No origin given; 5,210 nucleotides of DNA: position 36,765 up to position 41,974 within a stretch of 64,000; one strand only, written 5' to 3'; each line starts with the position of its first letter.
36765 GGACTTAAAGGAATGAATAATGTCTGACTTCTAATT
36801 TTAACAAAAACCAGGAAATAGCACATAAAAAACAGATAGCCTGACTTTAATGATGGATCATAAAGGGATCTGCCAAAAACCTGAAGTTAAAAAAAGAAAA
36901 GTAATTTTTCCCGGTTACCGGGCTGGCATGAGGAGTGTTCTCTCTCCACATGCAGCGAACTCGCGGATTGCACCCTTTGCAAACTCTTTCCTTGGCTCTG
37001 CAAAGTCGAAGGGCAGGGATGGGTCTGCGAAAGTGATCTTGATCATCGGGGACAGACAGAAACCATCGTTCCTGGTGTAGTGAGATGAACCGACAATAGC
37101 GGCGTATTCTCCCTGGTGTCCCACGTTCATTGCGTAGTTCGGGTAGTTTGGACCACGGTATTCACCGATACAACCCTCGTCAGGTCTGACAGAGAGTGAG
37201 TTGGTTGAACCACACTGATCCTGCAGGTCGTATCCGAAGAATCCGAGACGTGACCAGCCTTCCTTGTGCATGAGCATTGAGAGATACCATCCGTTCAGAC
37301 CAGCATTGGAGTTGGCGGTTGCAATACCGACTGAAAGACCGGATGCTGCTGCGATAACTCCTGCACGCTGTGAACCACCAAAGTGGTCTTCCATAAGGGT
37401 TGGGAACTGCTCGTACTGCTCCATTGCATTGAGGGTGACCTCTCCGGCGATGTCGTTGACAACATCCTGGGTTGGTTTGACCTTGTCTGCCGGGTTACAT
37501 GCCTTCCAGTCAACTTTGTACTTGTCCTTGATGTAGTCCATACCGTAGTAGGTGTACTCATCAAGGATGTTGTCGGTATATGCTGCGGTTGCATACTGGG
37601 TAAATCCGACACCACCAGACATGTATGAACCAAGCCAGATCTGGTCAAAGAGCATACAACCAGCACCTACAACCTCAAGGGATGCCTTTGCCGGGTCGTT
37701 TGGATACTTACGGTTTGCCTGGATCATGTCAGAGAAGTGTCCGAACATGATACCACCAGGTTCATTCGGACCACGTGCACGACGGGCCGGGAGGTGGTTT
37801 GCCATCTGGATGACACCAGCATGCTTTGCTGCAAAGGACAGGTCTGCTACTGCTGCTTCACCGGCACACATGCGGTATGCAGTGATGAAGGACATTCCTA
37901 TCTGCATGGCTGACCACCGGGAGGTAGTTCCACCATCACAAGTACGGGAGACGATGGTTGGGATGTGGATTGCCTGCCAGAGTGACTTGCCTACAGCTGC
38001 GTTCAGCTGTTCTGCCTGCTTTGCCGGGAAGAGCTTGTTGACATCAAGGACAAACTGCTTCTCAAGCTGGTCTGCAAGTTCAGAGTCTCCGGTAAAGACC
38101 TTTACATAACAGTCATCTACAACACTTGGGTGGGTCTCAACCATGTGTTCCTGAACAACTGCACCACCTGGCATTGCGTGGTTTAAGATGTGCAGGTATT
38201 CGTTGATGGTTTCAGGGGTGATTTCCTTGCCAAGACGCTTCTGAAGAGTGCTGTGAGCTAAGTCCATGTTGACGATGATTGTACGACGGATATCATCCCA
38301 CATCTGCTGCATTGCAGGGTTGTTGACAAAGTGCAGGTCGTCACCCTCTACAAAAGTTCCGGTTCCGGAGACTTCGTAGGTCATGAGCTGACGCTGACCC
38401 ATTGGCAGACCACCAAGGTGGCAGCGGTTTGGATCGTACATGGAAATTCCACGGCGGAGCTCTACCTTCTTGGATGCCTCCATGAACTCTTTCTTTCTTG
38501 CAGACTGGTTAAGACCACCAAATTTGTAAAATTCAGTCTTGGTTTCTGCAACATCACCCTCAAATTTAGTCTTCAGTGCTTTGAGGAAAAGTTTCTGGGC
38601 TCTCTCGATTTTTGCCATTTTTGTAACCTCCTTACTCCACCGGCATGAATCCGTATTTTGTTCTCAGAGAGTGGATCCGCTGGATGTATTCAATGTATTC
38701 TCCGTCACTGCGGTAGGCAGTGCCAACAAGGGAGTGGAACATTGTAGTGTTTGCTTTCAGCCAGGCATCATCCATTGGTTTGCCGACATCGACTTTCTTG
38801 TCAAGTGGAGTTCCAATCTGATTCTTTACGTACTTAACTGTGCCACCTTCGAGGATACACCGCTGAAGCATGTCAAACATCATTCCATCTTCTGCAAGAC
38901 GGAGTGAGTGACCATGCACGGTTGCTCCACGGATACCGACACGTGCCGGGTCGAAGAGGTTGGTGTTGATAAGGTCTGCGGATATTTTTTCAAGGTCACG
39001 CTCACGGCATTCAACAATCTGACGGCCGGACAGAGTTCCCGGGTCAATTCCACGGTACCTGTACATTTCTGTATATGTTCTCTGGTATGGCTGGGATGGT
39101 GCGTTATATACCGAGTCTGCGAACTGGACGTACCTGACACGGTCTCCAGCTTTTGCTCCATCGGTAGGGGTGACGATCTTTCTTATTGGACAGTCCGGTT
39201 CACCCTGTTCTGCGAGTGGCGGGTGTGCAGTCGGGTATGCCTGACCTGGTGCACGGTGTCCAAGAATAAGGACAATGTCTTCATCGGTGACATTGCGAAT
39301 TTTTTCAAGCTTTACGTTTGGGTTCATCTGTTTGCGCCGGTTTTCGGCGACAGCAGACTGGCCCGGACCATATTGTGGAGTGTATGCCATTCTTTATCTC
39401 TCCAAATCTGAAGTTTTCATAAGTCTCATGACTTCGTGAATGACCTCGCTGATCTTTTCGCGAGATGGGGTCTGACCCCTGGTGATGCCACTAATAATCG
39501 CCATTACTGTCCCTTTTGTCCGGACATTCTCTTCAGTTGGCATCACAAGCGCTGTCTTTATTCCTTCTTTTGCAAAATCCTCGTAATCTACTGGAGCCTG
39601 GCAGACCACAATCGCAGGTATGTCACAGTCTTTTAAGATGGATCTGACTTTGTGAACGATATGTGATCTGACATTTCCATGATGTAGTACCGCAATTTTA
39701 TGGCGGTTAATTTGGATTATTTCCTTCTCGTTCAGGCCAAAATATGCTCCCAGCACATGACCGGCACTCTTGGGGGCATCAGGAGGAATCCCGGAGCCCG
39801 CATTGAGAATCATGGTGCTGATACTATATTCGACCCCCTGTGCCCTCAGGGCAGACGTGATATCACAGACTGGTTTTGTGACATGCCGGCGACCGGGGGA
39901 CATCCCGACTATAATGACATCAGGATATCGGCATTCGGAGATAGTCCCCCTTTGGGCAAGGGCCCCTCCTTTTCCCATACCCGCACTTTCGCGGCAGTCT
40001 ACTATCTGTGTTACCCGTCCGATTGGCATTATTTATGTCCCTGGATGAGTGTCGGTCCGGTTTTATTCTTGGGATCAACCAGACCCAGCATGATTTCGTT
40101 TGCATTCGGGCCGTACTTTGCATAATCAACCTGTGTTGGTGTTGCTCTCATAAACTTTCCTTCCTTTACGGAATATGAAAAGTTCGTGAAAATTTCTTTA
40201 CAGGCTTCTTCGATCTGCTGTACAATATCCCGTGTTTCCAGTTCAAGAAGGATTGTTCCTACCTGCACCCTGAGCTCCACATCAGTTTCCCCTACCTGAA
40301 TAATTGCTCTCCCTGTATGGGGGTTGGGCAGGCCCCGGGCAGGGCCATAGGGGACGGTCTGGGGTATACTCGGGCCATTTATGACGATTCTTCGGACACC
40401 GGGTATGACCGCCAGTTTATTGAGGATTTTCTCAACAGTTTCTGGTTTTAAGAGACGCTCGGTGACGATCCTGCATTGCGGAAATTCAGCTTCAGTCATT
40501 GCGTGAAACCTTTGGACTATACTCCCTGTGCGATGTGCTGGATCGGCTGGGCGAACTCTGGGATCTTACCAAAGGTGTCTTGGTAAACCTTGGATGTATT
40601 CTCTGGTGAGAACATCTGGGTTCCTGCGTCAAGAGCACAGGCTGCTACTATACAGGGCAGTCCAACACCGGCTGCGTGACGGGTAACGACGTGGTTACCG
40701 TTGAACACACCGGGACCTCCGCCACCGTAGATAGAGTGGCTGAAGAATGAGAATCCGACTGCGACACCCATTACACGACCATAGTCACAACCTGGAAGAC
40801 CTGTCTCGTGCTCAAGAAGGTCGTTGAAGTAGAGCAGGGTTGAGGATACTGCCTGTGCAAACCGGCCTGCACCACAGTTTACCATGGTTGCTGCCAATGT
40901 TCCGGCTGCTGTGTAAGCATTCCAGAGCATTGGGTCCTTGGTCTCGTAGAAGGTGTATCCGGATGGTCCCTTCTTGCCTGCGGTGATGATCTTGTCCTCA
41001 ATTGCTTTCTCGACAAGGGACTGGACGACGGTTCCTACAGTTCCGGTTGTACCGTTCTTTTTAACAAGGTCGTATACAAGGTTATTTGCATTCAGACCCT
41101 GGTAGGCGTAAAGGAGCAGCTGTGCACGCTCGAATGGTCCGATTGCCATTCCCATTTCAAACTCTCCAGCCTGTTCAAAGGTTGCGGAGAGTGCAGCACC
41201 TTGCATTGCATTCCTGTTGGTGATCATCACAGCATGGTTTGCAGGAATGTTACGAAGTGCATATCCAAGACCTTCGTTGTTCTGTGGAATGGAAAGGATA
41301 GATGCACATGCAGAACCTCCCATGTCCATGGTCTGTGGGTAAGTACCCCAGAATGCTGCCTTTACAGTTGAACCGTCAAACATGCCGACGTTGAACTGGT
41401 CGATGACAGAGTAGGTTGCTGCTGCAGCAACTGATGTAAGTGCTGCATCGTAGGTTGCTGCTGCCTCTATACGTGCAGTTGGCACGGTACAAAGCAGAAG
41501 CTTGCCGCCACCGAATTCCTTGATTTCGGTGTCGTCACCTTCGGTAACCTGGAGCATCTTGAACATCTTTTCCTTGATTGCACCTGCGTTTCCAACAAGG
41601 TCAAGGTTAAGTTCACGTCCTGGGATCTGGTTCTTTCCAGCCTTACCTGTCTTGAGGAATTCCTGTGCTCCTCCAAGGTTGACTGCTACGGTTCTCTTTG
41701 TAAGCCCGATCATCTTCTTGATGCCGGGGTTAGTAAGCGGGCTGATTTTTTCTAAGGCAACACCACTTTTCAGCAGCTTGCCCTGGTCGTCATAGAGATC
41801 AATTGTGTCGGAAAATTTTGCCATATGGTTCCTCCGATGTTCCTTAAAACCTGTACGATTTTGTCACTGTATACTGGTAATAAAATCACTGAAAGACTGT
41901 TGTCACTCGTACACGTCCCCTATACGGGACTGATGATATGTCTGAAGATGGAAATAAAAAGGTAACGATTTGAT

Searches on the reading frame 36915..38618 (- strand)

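Call 64: search_protein_families(library=pfam, proteins=[window:36915-38618:-], max_evalue=0.00001)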
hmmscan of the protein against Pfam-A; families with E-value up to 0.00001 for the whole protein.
window:36915-38618:- (567 aa): 2 families
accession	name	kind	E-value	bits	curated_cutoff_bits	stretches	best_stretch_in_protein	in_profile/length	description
PF02745.20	MCR_alpha_N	-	1.4e-151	503.7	27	1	8-277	1-269/269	Methyl-coenzyme M reductase alpha subunit, N-terminal domain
PF02249.22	MCR_alpha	-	8e-67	224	25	1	325-458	1-127/127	Methyl-coenzyme M reductase alpha subunit, C-terminal domain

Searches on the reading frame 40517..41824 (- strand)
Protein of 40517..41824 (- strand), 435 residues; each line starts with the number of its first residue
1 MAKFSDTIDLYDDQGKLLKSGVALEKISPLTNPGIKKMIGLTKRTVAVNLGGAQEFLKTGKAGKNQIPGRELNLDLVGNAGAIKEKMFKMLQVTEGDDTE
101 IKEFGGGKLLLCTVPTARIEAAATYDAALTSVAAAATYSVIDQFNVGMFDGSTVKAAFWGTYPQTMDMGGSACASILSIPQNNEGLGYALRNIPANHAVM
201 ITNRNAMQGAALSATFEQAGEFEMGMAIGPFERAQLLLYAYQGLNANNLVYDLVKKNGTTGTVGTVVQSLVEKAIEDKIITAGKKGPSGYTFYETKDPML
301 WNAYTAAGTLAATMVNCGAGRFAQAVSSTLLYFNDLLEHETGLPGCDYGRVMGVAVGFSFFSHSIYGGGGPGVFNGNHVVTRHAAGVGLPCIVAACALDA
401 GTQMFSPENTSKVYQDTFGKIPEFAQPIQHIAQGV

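Call 64: search_protein_families(library=pfam, proteins=[window:40517-41824:-], max_evalue=0.00001)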
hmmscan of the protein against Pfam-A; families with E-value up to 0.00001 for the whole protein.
window:40517-41824:- (435 aa): 2 families
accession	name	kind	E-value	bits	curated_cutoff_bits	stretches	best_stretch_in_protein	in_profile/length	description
PF02241.23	MCR_beta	-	4.3e-133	443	25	1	187-434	1-248/249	Methyl-coenzyme M reductase beta subunit, C-terminal domain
PF02783.20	MCR_beta_N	-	1.8e-78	262.8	22.2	1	6-185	1-182/182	Methyl-coenzyme M reductase beta subunit, N-terminal domain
